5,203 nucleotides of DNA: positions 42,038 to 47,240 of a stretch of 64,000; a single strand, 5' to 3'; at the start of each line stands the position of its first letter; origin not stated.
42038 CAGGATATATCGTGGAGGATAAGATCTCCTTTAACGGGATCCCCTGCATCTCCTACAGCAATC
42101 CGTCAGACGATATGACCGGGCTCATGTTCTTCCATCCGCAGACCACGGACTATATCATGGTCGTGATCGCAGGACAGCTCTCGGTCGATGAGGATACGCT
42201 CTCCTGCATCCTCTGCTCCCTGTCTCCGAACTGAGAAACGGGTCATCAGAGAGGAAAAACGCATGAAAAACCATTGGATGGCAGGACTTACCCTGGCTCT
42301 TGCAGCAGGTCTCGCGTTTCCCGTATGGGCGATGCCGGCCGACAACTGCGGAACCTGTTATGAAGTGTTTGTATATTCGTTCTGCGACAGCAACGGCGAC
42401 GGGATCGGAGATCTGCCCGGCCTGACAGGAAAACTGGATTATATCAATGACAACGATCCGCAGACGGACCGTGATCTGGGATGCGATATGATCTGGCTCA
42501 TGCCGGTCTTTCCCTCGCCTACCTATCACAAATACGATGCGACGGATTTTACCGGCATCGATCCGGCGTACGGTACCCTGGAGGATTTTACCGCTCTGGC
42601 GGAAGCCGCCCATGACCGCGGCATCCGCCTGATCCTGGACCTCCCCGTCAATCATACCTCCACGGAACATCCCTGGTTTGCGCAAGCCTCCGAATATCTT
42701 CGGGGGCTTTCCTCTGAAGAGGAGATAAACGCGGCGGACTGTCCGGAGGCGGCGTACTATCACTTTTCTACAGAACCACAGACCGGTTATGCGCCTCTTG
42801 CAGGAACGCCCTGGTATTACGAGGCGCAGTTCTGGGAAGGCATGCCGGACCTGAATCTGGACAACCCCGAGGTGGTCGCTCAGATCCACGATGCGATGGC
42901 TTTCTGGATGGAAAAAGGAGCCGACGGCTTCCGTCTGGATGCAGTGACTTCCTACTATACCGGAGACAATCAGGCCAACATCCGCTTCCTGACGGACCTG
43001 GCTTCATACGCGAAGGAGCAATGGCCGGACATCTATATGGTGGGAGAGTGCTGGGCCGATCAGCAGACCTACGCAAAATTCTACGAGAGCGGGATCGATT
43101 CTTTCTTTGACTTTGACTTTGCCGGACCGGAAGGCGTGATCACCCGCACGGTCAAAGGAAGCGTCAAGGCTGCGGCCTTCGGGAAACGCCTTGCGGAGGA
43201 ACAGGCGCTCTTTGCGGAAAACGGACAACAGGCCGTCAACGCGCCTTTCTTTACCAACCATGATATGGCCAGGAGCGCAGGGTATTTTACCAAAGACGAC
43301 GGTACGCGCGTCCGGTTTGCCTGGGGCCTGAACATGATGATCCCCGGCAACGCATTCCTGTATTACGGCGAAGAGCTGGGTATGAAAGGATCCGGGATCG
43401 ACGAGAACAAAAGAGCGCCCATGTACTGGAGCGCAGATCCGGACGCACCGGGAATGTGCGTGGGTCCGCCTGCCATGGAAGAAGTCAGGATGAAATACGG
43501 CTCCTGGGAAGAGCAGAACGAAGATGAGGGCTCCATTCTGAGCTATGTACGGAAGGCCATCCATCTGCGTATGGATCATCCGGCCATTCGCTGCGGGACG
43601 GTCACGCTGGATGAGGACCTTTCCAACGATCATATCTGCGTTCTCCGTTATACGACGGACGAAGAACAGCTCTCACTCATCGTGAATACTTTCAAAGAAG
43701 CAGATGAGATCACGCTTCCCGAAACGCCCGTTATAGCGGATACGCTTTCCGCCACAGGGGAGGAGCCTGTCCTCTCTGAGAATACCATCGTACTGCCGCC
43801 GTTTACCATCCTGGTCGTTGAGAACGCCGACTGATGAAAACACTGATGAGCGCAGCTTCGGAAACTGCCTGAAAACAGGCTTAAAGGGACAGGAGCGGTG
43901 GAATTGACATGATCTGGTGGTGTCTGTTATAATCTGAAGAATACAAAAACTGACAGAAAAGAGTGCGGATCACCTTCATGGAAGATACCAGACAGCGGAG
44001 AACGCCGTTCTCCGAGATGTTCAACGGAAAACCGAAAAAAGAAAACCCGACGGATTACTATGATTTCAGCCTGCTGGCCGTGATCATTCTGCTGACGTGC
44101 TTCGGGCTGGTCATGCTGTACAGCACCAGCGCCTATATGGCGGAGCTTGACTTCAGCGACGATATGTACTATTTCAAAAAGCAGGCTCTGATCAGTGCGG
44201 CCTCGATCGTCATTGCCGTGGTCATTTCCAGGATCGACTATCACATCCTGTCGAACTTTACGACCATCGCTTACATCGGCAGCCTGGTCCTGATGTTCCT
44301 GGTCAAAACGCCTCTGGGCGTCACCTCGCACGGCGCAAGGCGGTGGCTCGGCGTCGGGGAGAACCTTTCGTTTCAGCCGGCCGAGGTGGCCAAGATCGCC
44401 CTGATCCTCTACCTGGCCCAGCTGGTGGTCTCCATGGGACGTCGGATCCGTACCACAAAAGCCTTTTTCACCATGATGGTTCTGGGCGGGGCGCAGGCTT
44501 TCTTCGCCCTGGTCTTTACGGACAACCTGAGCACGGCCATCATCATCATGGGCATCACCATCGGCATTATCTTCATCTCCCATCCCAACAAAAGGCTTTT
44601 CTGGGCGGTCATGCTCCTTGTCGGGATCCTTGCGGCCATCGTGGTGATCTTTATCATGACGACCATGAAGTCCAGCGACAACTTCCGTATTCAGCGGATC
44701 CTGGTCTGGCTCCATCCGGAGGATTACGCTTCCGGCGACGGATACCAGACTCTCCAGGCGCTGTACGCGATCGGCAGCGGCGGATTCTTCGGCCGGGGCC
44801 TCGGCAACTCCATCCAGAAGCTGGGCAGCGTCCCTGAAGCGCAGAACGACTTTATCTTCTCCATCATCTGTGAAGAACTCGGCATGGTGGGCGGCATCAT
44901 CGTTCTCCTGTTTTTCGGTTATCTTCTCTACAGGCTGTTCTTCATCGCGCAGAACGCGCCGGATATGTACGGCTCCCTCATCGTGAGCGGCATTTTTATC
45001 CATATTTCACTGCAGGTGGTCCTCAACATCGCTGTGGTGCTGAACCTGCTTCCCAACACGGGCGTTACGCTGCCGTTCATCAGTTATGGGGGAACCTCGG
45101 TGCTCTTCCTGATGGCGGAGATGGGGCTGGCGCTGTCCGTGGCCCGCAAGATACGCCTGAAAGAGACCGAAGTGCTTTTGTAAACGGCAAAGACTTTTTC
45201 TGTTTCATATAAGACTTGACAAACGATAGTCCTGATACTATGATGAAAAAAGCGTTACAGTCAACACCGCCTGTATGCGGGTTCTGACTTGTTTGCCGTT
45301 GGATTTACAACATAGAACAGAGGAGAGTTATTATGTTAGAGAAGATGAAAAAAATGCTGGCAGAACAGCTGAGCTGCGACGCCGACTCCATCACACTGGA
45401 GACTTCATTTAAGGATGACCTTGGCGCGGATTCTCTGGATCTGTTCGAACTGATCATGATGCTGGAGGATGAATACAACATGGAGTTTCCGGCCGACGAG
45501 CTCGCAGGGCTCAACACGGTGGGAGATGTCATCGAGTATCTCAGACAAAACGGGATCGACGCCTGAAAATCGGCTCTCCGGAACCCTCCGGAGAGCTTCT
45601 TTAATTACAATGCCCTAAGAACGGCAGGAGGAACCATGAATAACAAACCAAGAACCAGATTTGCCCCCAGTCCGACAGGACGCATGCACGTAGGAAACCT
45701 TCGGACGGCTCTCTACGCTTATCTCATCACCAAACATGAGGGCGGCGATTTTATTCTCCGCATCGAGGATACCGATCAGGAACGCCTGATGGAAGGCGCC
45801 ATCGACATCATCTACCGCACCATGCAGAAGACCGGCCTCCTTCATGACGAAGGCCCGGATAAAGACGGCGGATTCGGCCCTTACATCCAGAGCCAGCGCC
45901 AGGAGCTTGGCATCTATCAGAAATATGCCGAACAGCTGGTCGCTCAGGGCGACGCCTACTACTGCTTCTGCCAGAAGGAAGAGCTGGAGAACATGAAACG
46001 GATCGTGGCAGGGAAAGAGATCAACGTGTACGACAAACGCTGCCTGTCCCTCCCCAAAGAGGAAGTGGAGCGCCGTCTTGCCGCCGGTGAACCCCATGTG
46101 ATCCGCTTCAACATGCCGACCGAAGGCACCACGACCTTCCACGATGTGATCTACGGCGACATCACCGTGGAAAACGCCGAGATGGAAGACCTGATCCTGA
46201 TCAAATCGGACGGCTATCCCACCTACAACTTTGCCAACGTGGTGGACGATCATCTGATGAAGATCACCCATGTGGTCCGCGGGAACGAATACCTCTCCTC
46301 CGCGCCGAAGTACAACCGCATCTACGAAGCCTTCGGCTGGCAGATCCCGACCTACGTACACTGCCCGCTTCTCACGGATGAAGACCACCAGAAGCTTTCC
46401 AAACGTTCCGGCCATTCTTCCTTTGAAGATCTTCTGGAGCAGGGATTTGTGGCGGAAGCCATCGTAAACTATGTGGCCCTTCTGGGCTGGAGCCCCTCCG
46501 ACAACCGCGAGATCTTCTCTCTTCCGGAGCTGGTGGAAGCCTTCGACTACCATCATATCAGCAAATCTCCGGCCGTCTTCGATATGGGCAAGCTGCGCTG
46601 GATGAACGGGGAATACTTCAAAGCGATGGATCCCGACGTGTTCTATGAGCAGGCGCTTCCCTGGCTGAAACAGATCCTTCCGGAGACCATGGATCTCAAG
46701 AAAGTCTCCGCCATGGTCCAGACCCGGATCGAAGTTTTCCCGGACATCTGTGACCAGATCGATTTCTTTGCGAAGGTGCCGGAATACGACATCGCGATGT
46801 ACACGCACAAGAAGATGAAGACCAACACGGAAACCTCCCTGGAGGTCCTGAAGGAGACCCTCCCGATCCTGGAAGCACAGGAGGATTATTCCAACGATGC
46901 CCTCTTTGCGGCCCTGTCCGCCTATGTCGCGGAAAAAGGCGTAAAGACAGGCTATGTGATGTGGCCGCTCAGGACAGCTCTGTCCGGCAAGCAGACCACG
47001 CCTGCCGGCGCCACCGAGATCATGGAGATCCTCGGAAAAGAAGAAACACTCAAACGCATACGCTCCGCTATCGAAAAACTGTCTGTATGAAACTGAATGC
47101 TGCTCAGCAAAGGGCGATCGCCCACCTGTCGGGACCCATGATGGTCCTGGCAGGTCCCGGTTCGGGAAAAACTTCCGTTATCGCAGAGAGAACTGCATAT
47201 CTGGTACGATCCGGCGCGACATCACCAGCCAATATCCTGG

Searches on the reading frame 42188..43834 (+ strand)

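Call 34: search_protein_families(library=pfam, proteins=[window:42188-43834:+], max_evalue=0.000001)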
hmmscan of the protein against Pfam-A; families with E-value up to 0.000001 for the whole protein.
window:42188-43834:+ (548 aa): 1 family
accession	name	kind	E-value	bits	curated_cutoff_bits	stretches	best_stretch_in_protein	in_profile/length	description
PF00128.31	Alpha-amylase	-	1.1e-73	249.4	22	1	60-469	2-445/446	Alpha amylase, catalytic domain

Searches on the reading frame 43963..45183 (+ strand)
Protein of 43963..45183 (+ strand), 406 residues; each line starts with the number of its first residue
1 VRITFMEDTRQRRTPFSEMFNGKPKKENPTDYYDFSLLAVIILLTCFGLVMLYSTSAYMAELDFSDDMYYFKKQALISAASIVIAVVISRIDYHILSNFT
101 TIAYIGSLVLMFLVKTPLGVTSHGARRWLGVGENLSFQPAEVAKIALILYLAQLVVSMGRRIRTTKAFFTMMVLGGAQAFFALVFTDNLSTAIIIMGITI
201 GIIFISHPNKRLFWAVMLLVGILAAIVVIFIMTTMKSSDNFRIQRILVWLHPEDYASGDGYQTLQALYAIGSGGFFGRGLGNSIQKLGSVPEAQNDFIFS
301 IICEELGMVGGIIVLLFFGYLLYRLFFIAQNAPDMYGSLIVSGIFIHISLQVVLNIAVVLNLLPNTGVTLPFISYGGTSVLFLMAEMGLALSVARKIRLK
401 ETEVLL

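Call 34: search_protein_families(library=pfam, proteins=[window:43963-45183:+], max_evalue=0.000001)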
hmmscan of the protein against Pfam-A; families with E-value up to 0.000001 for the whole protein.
window:43963-45183:+ (406 aa): 1 family
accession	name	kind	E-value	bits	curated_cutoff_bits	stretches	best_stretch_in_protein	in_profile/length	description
PF01098.24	FTSW_RODA_SPOVE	-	1.1e-91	308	26.4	1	37-396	4-353/356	Cell cycle protein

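Call 78: search_protein_families(library=ncbifam, proteins=[window:43963-45183:+], max_evalue=0.00001)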
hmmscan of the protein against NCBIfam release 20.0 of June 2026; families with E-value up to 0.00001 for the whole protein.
window:43963-45183:+ (406 aa): 6 families
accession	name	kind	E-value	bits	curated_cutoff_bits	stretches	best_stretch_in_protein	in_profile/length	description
TIGR02614.1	ftsW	equivalog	7e-97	324.7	337.5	1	34-396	1-356/357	putative lipid II flippase FtsW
TIGR02615.1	spoVE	exception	1.8e-90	304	448.8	1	34-395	1-354/354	stage V sporulation protein E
TIGR02210.1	rodA_shape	equivalog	5.3e-80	269.2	336.7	1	34-395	1-354/357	rod shape-determining protein RodA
NF008042.0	PRK10774.1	equivalog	2.3e-57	194.8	493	1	24-403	26-398/405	cell division protein FtsW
NF008060.0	PRK10794.1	equivalog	1.5e-47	162.3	590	1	34-396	17-362/370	peptidoglycan glycosyltransferase MrdB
NF037961.1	RodA_shape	subfamily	7.1e-41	140.9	150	2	171-382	178-396/415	rod shape-determining protein RodA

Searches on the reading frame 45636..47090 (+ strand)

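Call 34: search_protein_families(library=pfam, proteins=[window:45636-47090:+], max_evalue=0.000001)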
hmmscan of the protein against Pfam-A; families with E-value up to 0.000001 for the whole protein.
window:45636-47090:+ (484 aa): 2 families
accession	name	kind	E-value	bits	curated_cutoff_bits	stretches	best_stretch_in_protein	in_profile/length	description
PF00749.27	tRNA-synt_1c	-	2.6e-97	326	23.4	1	6-322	3-314/314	tRNA synthetases class I (E and Q), catalytic domain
PF19269.4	Anticodon_2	-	2e-51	174.6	23.6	1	336-479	2-141/141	Anticodon binding domain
